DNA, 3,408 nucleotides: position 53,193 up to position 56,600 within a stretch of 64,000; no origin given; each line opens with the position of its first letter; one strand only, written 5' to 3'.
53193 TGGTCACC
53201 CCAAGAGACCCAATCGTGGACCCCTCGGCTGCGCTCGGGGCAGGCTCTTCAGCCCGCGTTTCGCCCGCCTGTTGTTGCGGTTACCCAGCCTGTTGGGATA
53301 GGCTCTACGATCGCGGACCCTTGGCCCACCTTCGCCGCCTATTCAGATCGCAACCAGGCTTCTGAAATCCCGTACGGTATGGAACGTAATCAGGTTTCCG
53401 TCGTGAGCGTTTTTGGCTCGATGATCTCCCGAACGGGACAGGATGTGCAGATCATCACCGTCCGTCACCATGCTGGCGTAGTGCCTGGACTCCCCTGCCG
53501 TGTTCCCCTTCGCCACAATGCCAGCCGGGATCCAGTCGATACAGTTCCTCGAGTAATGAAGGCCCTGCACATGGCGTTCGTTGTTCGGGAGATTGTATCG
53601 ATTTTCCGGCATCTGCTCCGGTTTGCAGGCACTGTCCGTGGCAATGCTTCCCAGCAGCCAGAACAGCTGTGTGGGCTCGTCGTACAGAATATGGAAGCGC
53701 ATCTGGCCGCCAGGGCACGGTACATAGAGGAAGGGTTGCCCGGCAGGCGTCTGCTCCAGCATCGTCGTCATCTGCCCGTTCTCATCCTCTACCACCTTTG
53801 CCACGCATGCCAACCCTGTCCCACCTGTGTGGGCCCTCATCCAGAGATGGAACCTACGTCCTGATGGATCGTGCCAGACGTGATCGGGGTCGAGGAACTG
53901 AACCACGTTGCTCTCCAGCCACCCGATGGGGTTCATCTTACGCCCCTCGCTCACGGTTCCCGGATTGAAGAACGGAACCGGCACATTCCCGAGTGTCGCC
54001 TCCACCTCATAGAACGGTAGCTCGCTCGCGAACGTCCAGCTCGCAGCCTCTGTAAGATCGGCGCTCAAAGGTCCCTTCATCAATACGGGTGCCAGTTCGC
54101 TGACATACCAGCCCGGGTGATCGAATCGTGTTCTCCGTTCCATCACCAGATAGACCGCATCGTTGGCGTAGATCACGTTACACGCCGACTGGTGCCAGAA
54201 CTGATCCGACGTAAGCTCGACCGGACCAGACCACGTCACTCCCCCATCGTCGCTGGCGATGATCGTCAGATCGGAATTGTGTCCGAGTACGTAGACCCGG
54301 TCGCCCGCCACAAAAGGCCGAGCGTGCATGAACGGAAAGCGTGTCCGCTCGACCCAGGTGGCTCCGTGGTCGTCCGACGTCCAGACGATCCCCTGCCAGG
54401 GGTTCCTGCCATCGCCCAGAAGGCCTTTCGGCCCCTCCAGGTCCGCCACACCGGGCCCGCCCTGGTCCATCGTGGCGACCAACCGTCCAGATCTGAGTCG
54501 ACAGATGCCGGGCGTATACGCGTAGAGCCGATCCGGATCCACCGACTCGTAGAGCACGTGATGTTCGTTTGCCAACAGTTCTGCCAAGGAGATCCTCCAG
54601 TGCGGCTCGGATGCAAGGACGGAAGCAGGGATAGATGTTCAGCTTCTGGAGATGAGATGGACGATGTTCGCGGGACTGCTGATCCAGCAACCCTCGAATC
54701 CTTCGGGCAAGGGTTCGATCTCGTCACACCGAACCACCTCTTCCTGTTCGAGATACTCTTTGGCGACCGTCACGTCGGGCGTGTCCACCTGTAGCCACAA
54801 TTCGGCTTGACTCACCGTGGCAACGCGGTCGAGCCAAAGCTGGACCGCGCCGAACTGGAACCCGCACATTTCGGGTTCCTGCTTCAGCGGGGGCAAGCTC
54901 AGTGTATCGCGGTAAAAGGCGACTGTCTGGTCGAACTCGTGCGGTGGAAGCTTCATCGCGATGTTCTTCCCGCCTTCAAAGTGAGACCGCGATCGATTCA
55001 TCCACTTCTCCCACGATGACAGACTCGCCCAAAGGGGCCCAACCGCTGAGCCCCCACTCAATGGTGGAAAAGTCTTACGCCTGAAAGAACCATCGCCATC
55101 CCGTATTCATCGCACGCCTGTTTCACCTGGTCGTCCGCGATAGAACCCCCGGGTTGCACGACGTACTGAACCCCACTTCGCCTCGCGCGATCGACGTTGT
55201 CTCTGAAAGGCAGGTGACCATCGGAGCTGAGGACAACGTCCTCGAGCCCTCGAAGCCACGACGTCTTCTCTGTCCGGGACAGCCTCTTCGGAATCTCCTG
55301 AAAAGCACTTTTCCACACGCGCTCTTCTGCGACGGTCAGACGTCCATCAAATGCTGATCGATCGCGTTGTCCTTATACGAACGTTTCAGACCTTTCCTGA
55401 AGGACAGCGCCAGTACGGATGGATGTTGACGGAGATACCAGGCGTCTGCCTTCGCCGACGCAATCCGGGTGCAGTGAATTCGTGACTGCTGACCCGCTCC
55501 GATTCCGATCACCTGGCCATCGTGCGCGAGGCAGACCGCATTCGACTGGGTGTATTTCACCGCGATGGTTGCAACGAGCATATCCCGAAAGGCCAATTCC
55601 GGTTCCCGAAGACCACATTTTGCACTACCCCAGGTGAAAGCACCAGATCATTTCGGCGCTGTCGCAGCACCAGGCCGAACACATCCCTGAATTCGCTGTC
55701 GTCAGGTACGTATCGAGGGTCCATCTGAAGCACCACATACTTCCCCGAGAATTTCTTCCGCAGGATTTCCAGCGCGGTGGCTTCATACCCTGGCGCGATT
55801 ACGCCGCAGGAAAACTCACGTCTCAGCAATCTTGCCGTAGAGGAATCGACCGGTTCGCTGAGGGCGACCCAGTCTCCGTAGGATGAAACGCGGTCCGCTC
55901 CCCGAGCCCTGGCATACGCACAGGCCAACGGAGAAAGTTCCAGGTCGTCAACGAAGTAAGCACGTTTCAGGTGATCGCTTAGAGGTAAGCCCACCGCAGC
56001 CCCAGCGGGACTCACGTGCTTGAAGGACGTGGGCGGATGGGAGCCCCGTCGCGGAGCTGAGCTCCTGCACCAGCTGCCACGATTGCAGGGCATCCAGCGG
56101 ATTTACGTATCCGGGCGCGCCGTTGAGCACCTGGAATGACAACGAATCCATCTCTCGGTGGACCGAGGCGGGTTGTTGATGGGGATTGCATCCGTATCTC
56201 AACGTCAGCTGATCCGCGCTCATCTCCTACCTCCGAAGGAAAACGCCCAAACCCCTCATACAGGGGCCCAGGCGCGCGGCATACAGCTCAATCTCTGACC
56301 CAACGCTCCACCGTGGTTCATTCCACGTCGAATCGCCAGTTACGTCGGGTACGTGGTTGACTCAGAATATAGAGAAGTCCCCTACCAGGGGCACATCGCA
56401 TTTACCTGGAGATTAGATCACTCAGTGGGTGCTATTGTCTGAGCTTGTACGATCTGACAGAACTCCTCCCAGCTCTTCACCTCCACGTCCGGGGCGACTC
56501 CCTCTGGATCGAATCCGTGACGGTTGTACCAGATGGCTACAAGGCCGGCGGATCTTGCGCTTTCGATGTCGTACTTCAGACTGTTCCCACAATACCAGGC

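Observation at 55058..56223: purH (AICAR transformylase) shattered into four frames, with no IMP-cyclohydrolase domain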

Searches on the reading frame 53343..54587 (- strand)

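Call 6: search_protein_families(library=ncbifam, proteins=[window:53343-54587:-], max_evalue=0.01)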
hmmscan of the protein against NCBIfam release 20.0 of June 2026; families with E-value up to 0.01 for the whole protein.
window:53343-54587:- (414 aa): 1 family
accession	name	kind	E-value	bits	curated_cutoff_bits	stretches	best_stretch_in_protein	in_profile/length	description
NF008351.0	PRK11138.1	equivalog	0.0023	16.5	423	1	57-151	222-312/394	outer membrane protein assembly factor BamB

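Call 7: search_protein_families(library=pfam, proteins=[window:53343-54587:-], max_evalue=0.01)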
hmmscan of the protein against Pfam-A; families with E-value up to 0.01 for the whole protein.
window:53343-54587:- (414 aa): 3 families
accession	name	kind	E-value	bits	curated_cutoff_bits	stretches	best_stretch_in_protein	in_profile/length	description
PF02012.26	BNR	-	0.00051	20.1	27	0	69-78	1-10/12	BNR/Asp-box repeat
PF13088.12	BNR_2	-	0.0015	18.4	31.4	0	107-132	82-107/277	BNR repeat-like domain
PF13360.13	PQQ_2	-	0.0049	17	27.6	0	73-147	52-123/233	Outer membrane protein assembly factor BamB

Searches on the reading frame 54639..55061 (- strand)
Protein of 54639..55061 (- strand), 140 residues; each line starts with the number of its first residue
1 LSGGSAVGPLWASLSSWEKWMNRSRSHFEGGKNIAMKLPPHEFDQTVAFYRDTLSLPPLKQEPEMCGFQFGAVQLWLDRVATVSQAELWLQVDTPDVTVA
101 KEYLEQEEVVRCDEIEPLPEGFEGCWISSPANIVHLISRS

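Call 6: search_protein_families(library=ncbifam, proteins=[window:54639-55061:-], max_evalue=0.01)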
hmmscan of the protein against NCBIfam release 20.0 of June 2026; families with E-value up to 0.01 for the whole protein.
window:54639-55061:- (140 aa): 0 families

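Call 7: search_protein_families(library=pfam, proteins=[window:54639-55061:-], max_evalue=0.01)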
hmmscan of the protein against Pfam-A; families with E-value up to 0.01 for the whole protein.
window:54639-55061:- (140 aa): 0 families

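Call 52: search_protein_families(library=pfam, proteins=[window:54639-55001:-], max_evalue=0.01)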
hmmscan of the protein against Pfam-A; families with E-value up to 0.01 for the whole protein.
window:54639-55001:- (120 aa): 0 families

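Call 53: search_protein_families(library=ncbifam, proteins=[window:54639-55001:-], max_evalue=0.01)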
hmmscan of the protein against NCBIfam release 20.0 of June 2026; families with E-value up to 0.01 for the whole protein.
window:54639-55001:- (120 aa): 0 families

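Call 64: search_solved_structures(query=window:54639-55001:-, max_evalue=1)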
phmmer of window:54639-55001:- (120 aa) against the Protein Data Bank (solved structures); distinct sequences matched with E-value up to 1: 0.

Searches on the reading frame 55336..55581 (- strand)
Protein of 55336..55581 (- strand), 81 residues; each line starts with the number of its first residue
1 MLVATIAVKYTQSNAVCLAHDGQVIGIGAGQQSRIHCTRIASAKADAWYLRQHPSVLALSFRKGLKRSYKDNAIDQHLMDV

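Call 18: find_encoding_contigs(protein=window:55336-55581:-, flank=3000, max_places=10)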
Protein window:55336-55581:- (81 aa): 14 contigs read that carry it; 2 places shown.
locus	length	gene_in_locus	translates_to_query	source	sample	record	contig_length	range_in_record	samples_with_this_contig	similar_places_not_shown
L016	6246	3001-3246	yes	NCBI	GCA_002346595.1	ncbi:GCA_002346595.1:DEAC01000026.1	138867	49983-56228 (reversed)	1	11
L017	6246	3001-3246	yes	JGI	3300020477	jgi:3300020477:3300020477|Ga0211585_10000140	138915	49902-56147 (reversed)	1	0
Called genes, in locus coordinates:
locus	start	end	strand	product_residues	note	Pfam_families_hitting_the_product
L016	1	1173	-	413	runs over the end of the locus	PF01070:FMN_dh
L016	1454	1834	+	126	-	PF00702:Hydrolase (weak)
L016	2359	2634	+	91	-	PF01808:AICARFT_IMPCHas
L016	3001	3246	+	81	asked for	PF01808:AICARFT_IMPCHas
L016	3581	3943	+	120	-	-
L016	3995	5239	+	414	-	-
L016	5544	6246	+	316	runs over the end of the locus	PF08240:ADH_N, PF16912:Glu_dehyd_C, PF00107:ADH_zinc_N, PF13602:ADH_zinc_N_2 (weak)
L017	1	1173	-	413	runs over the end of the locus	PF01070:FMN_dh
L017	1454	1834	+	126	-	PF00702:Hydrolase (weak)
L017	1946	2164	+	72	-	-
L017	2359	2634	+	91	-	PF01808:AICARFT_IMPCHas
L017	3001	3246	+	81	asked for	PF01808:AICARFT_IMPCHas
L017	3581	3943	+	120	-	-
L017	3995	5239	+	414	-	-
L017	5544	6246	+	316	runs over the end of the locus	PF08240:ADH_N, PF16912:Glu_dehyd_C, PF00107:ADH_zinc_N, PF13602:ADH_zinc_N_2 (weak)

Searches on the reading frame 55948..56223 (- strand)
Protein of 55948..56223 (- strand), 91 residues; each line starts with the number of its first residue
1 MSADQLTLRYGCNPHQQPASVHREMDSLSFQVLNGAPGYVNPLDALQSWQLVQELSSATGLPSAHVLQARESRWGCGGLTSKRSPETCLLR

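Call 17: find_encoding_contigs(protein=window:55948-56223:-, flank=3000, max_places=10)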
Protein window:55948-56223:- (91 aa): 15 contigs read that carry it; 5 places shown.
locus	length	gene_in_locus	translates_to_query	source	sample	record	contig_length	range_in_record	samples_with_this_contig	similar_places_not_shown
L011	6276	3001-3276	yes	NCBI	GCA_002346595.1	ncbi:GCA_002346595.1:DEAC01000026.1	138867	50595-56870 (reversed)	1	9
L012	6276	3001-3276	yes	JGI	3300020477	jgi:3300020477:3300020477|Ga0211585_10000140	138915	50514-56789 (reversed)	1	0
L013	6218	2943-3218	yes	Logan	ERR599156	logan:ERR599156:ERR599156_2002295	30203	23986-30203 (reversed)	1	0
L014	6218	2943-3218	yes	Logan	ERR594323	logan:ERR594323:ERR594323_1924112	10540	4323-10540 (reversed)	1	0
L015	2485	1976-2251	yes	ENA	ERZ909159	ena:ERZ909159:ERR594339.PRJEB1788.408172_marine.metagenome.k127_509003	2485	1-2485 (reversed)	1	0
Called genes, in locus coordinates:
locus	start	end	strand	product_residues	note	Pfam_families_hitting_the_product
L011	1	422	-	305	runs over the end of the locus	PF00248:Aldo_ket_red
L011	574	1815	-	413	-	PF01070:FMN_dh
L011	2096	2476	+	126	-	PF00702:Hydrolase (weak)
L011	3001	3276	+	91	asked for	PF01808:AICARFT_IMPCHas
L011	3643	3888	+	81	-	PF01808:AICARFT_IMPCHas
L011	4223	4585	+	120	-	-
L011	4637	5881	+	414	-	-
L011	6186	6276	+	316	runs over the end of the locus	PF08240:ADH_N, PF16912:Glu_dehyd_C, PF00107:ADH_zinc_N, PF13602:ADH_zinc_N_2 (weak)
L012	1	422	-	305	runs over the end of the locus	PF00248:Aldo_ket_red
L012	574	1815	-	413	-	PF01070:FMN_dh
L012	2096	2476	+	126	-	PF00702:Hydrolase (weak)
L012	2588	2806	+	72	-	-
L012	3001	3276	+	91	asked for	PF01808:AICARFT_IMPCHas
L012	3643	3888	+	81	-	PF01808:AICARFT_IMPCHas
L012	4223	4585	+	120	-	-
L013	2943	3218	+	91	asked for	PF01808:AICARFT_IMPCHas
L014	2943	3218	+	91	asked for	PF01808:AICARFT_IMPCHas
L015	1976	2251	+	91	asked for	PF01808:AICARFT_IMPCHas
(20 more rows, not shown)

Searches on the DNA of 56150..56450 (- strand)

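Call 44: search_rna_families(source=window, start=56150, end=56450, threshold=gathering, show_alignments=1)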
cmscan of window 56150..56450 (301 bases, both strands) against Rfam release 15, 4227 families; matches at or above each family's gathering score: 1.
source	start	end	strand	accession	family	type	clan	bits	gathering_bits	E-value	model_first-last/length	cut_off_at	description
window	56259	56353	-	RF01750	ZMP-ZTP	Cis-reg; riboswitch;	-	54.4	39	2.1e-08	1-86/86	no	ZMP/ZTP riboswitch aptamer (pfl RNA motif)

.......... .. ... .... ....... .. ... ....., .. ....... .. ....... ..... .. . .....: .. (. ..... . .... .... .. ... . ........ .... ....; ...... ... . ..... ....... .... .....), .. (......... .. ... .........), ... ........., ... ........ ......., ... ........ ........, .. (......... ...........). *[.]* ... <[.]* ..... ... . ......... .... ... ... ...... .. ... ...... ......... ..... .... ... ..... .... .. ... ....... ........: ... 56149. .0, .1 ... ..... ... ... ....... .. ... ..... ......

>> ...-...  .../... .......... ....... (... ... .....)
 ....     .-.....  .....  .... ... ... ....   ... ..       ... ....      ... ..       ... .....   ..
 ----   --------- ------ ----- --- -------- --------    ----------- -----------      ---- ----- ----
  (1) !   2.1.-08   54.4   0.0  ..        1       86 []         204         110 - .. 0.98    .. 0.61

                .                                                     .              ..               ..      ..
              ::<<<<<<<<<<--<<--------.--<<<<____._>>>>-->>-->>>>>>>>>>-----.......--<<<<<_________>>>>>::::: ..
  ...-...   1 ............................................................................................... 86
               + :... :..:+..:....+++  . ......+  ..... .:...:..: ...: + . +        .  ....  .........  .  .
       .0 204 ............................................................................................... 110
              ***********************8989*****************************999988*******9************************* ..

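Call 73: build_rna_model(alignment_id=A4)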
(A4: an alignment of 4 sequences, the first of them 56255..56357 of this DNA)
Model R1 built from alignment A4 (4 sequences, 103 columns); structure: RNAalifold consensus.
model positions 100; base pairs 18; branch points 1; effective number of sequences 2.13; information 0.59 bits per position. Calibrated on 0.2 Mb of random sequence (short: E-values are rough).
structure used (alignment columns):
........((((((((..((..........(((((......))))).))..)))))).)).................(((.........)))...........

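Call 74: search_with_rna_model(model_id=R1, sources=[L018, L019, L020, L021, L022, L023, L024, L025, L026, L027, L028, L029, L030, L031, L032, L033, L034, L035, L036, L037, L038, L039, L040, L041, L042, L043, L044, L045, L046, L047, L048, L049, L050, L051, L052, L053, L054, L055, L056, L057, L058, L059, L060, L061, L062, L063, L064, L065, L066, L067, L068, L069, L070, L071, L072, L073, L074, L075, L076, L077, L078, L079, L080, L081, L082, L083, L084, L085, L086, L087, L088, L089, L090, L091, L092, L093, L094, L095, L096, L097, L107, L108, L109, L110, L111, L112, L113, L114, L115, L116, L117, L118, L119, L120, L121, L122], max_evalue=0.1)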
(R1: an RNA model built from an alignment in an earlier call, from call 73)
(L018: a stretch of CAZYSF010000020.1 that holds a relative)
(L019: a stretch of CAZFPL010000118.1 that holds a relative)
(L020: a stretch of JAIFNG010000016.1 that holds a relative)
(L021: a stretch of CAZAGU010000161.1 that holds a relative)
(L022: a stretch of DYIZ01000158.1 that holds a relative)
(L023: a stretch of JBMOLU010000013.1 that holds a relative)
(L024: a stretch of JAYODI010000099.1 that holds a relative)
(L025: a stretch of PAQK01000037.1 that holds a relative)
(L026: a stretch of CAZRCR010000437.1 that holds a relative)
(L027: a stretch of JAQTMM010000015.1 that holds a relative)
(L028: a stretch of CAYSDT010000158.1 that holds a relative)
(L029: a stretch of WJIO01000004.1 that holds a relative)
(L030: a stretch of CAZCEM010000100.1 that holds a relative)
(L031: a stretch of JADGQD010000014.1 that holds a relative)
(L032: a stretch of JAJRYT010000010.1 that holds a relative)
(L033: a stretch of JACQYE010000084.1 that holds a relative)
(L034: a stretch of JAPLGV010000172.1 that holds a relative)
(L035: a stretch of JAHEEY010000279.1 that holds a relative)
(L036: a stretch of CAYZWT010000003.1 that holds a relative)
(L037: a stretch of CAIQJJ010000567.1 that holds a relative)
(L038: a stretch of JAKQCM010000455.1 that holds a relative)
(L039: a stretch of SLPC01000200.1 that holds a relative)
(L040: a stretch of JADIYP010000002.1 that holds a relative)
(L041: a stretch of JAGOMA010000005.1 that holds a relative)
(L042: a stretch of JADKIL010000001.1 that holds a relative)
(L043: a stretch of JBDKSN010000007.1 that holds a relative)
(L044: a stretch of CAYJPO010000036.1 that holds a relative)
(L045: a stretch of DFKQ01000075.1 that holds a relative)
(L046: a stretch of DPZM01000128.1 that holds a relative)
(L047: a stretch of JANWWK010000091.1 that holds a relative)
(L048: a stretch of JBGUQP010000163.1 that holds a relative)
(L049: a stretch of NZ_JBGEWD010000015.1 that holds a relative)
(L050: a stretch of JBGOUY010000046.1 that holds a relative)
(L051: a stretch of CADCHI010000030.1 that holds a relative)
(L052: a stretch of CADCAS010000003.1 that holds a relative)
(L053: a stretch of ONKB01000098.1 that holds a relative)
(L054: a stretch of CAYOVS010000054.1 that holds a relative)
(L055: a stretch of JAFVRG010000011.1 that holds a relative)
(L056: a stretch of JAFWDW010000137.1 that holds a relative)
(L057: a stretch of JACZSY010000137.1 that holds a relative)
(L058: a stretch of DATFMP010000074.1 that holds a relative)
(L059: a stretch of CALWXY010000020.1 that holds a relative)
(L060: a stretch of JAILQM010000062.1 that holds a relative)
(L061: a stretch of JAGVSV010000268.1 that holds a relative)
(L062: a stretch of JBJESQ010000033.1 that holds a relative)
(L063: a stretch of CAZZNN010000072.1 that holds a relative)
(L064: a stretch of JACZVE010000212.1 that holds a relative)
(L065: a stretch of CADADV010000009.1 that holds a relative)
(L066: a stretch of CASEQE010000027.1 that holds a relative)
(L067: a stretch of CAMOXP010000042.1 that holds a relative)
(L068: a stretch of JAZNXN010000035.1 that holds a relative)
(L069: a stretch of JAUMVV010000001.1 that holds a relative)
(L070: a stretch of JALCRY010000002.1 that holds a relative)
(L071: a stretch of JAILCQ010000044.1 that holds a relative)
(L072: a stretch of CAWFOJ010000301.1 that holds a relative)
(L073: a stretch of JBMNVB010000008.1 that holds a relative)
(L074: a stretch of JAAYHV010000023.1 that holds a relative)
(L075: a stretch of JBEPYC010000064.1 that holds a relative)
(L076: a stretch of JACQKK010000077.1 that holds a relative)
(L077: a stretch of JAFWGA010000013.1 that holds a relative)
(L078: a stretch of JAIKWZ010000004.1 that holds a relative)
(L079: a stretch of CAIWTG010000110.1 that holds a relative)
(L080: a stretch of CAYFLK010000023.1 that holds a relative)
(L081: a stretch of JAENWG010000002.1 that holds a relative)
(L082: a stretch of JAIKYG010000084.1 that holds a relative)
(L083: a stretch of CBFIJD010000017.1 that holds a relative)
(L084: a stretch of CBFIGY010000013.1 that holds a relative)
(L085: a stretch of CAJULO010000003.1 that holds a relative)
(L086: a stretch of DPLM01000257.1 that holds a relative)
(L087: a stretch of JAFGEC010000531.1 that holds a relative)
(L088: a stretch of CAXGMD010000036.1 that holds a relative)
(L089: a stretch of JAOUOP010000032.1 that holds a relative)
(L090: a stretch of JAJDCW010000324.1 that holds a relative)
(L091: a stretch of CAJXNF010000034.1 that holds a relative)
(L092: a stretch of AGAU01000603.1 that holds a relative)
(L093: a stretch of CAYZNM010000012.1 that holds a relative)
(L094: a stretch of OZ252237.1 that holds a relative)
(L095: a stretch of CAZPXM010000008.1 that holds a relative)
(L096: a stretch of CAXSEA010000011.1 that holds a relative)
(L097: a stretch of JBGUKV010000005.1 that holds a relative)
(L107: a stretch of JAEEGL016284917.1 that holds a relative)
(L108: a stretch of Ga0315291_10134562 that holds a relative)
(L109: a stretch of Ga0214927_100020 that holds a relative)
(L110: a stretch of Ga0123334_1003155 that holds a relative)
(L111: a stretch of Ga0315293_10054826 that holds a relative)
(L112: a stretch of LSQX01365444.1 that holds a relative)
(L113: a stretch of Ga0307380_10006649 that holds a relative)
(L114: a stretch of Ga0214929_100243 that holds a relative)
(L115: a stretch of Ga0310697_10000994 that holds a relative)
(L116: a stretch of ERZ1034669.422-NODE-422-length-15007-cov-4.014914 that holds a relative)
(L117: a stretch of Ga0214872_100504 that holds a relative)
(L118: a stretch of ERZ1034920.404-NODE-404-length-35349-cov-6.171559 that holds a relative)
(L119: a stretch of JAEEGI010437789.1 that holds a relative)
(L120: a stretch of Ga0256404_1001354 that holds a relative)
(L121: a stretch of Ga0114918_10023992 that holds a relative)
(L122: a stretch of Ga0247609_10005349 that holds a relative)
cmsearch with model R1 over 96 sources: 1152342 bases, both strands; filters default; matches with E-value up to 0.1: 16.
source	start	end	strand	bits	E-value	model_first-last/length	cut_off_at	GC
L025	7839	7938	+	101.5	2.7e-22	1-100/100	no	0.57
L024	7782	7878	+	91.1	1.1e-19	1-100/100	no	0.52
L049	7848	7934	+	69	3.6e-14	1-100/100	no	0.4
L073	4753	4845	+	52.3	5.4e-10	1-100/100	no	0.6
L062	2104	2192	+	44.3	5.4e-08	1-100/100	no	0.55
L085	1376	1463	+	43.3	9.1e-08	1-100/100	no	0.39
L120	166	259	+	40.7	4.1e-07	1-100/100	no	0.67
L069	2157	2245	+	40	6.1e-07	1-100/100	no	0.58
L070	7138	7228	+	38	2e-06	1-100/100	no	0.49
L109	6239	6331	-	36.6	4.3e-06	1-100/100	no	0.58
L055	2777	2875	+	36.6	4.5e-06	1-100/100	no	0.53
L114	9197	9286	-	32.3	5.2e-05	1-100/100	no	0.66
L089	7880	7965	+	31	0.00011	1-100/100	no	0.64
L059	1295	1383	+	30.3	0.00016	1-100/100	no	0.56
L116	4179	4270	+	29.2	0.00031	1-100/100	no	0.68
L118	7632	7723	+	29.2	0.00031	1-100/100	no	0.68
